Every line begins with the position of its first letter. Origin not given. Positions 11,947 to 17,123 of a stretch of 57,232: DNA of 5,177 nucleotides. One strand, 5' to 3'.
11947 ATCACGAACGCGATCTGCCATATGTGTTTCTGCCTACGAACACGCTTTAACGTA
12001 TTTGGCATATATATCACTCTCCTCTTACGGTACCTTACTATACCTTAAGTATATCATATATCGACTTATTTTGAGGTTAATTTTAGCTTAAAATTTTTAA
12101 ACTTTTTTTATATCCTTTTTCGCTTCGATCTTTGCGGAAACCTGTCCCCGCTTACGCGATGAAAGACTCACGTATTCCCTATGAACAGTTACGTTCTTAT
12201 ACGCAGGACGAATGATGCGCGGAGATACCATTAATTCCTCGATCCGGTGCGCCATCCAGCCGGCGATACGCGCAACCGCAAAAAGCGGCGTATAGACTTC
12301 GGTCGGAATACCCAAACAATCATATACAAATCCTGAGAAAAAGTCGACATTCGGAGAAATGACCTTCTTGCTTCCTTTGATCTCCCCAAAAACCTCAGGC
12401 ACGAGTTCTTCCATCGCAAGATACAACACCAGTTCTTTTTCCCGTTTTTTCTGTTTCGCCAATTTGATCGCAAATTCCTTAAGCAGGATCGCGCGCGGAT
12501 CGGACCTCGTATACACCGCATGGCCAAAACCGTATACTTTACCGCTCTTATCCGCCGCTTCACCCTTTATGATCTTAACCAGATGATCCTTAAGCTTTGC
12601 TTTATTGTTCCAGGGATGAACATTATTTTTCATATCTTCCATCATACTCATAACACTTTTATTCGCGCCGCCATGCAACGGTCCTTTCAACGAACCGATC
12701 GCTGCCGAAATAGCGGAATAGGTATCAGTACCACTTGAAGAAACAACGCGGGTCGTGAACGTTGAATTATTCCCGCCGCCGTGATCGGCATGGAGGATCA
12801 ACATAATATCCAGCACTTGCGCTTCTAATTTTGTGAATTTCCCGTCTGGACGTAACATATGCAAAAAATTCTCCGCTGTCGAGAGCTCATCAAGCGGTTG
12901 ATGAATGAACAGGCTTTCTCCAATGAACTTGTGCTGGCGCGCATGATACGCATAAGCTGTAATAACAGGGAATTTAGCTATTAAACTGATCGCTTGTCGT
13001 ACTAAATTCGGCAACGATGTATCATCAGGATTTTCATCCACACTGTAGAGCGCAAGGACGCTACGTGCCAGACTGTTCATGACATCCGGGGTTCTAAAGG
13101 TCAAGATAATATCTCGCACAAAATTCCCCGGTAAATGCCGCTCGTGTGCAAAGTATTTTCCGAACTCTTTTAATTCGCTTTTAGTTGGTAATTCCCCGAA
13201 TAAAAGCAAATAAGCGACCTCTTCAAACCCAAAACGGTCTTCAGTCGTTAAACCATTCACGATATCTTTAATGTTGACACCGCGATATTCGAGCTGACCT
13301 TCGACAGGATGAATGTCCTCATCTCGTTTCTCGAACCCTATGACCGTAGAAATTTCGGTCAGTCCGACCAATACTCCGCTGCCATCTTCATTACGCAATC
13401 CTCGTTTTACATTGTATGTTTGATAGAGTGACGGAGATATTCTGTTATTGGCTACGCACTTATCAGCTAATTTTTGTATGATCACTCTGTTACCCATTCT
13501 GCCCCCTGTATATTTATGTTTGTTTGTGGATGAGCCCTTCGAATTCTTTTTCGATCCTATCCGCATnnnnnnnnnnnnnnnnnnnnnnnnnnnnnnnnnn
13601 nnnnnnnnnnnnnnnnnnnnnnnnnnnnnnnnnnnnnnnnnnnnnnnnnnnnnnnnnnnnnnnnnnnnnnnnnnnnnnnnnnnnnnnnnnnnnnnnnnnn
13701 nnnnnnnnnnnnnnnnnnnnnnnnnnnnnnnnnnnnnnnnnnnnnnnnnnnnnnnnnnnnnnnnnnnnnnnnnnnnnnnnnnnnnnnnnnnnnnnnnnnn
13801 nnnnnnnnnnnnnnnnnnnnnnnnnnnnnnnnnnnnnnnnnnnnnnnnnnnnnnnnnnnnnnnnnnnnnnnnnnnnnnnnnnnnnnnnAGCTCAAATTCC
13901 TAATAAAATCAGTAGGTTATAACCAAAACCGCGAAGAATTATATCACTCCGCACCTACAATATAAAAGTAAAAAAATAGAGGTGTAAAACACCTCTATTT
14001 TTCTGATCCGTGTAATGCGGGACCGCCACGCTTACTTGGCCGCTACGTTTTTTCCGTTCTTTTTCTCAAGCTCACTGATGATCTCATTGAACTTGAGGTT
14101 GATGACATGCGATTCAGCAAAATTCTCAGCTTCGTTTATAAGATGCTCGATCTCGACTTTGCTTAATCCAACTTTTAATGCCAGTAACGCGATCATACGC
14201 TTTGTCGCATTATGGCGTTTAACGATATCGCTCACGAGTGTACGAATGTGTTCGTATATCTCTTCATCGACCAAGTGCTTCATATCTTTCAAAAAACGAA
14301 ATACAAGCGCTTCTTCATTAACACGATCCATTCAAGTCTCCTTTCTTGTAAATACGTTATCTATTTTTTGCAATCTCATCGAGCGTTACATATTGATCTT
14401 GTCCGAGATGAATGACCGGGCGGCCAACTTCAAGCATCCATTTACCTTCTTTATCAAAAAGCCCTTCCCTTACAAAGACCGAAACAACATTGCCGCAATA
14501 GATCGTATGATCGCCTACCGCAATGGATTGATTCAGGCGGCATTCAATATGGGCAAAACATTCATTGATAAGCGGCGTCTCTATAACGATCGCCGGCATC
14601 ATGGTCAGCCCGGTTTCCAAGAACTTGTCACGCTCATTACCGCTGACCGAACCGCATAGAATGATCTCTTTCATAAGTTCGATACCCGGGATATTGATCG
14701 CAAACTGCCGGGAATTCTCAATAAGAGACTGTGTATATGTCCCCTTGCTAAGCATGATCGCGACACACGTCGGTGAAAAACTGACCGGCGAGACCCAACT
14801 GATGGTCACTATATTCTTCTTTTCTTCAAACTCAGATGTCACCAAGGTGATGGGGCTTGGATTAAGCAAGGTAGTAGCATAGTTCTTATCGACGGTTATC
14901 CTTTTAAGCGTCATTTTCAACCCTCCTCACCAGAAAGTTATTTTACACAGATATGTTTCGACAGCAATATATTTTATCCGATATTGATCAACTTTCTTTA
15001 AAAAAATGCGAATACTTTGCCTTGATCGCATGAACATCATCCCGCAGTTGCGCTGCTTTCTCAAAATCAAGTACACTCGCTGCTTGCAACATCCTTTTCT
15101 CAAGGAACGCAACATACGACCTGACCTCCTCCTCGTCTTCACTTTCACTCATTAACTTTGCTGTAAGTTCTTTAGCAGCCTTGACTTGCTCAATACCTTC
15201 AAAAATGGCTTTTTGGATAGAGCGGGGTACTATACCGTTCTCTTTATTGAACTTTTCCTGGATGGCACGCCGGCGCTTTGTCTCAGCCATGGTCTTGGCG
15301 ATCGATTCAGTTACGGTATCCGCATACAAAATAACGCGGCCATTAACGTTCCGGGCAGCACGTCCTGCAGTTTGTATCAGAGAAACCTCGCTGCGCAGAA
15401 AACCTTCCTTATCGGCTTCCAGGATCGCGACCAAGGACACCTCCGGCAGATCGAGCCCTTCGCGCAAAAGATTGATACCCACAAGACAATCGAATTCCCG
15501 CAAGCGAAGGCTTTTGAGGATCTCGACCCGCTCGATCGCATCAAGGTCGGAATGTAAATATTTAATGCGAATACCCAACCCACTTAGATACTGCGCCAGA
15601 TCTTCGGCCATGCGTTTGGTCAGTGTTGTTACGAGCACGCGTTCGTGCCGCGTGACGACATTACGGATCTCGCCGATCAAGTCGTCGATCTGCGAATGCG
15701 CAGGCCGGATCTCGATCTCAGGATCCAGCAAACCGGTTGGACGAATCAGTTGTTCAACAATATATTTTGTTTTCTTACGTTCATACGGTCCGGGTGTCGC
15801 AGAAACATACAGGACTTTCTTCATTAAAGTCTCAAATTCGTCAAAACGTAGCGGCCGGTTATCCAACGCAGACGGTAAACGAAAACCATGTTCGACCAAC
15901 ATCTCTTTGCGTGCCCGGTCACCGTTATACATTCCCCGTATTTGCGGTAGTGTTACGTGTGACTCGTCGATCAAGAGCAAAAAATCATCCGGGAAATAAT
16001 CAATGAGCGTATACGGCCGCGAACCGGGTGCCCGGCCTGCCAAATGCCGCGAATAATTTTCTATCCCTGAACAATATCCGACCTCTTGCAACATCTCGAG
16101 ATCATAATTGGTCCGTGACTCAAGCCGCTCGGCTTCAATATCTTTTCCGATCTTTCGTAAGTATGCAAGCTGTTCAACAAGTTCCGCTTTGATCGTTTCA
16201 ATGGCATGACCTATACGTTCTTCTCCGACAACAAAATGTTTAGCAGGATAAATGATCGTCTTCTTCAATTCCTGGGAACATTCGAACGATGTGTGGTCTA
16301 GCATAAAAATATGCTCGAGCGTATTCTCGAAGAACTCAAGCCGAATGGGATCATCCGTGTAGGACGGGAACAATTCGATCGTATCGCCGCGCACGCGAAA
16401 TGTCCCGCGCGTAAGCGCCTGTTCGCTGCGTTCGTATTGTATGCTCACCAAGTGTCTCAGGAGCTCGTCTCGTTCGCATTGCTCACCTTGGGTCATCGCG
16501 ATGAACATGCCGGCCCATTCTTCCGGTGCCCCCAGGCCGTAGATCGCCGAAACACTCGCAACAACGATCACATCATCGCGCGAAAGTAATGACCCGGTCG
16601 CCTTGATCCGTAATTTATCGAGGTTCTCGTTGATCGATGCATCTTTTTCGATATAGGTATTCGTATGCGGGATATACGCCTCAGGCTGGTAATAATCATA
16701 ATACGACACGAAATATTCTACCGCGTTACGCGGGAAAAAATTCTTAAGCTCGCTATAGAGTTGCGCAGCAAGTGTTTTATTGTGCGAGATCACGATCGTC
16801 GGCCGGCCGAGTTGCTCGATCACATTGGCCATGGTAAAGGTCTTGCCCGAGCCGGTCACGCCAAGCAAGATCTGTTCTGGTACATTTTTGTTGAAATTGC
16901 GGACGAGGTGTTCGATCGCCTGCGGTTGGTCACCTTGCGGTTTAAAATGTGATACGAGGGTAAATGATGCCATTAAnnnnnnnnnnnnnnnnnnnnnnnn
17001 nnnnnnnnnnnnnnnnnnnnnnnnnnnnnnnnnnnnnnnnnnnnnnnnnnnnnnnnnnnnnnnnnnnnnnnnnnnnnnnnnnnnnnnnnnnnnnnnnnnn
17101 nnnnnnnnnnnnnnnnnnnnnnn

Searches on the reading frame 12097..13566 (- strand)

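Call 8: search_protein_families(library=pfam, proteins=[window:12097-13566:-], max_evalue=0.00001)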
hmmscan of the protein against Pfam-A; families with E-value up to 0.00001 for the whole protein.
window:12097-13566:- (489 aa): 1 family
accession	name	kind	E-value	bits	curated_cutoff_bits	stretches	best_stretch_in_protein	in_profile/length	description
PF00285.26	Citrate_synt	-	1.6e-120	402.8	27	1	63-455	3-357/357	Citrate synthase, C-terminal domain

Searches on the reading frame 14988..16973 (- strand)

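Call 8: search_protein_families(library=pfam, proteins=[window:14988-16973:-], max_evalue=0.00001)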
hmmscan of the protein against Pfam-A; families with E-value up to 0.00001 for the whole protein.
window:14988-16973:- (661 aa): 5 families
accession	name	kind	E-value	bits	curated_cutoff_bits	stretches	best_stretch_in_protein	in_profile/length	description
PF17757.6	UvrB_inter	-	3.9e-28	97.8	22.9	1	158-247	1-91/91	UvrB interaction domain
PF12344.14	UvrB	-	3.7e-19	68.7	27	1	549-590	1-42/43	Ultra-violet resistance protein B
PF00271.37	Helicase_C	-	2e-18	67.1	23.5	1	436-542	10-109/110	Helicase conserved C-terminal domain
PF04851.21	ResIII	-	1e-10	42.2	22.5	1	11-86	3-83/164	Type III restriction enzyme, res subunit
PF02151.25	UVR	-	1.4e-07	31.5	21.5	1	621-652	4-35/36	UvrB/uvrC motif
